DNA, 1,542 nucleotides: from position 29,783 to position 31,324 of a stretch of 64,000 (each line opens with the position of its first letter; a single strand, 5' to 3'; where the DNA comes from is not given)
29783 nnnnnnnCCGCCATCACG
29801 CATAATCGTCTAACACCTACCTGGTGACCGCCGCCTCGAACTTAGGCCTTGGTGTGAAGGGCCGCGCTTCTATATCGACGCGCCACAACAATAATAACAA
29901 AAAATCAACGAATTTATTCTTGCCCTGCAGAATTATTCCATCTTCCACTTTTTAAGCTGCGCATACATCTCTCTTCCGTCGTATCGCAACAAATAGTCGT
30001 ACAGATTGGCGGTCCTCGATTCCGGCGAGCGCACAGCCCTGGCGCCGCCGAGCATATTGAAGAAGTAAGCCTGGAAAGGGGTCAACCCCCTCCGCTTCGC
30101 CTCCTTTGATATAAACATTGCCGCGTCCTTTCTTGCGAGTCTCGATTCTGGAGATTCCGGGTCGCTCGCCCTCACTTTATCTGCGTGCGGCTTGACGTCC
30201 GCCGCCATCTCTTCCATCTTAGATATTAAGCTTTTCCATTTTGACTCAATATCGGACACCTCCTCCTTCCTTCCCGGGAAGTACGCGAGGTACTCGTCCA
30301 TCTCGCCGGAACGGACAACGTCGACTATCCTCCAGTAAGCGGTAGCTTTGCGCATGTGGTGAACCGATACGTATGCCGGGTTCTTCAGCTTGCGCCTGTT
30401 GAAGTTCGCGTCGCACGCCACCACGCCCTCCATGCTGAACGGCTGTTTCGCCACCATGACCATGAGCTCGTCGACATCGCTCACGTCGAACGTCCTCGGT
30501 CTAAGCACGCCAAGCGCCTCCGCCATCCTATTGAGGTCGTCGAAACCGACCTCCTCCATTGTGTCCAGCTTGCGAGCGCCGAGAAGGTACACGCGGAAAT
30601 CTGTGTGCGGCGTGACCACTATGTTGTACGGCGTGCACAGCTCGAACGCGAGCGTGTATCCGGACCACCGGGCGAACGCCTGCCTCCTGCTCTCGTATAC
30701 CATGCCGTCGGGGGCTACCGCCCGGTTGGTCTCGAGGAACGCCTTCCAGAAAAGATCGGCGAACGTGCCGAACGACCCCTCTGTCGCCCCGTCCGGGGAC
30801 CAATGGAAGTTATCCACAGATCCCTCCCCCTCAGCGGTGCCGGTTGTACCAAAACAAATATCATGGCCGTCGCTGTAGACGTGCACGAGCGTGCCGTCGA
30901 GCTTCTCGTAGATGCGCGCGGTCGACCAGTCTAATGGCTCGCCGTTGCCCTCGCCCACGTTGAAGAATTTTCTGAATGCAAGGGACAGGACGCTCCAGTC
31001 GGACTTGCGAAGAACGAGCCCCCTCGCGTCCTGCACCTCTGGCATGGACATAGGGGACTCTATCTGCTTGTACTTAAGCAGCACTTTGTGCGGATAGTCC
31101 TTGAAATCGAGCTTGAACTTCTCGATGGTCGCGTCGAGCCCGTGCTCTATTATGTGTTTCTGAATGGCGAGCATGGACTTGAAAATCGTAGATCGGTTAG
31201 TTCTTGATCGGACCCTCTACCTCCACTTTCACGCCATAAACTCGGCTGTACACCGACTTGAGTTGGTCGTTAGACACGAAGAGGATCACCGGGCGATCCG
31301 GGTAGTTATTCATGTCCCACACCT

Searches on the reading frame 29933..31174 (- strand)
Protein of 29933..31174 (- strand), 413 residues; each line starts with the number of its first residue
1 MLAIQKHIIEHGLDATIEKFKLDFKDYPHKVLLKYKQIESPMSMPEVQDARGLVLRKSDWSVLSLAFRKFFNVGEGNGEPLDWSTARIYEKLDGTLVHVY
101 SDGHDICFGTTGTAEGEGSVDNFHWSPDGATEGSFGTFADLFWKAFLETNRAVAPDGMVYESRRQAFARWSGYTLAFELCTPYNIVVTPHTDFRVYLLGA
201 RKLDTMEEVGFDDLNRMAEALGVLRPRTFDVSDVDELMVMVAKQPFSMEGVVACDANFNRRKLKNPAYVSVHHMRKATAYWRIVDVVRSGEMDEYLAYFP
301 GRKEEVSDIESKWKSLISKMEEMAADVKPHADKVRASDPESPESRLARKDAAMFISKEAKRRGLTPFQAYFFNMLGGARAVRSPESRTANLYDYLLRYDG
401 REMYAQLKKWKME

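Call 10: search_protein_families(library=phrogs, proteins=[window:29933-31174:-], max_evalue=0.00001)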
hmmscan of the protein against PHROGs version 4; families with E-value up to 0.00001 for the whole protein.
window:29933-31174:- (413 aa): 1 family
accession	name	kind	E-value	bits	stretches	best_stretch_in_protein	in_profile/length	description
phrog_562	-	tail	8.9e-40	137.7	1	31-378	36-350/377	RNA ligase and tail fiber protein attachment catalyst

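Call 11: search_protein_families(library=pfam, proteins=[window:29933-31174:-], max_evalue=0.0001)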
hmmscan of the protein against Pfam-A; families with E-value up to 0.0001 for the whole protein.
window:29933-31174:- (413 aa): 1 family
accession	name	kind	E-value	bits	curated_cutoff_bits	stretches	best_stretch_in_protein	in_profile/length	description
PF09511.15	RNA_lig_T4_1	-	2.2e-11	44.5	28.3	1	50-268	2-227/227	RNA ligase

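Call 64: search_protein_families(library=ncbifam, proteins=[window:29933-31174:-], max_evalue=0.01)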
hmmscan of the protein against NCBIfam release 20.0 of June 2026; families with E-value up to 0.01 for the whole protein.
window:29933-31174:- (413 aa): 1 family
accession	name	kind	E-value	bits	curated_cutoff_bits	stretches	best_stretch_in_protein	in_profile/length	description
TIGR02308.1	RNA_lig_T4_1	equivalog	1.1e-14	54.4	242.25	1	169-328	150-309/373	T4 RnlA family RNA ligase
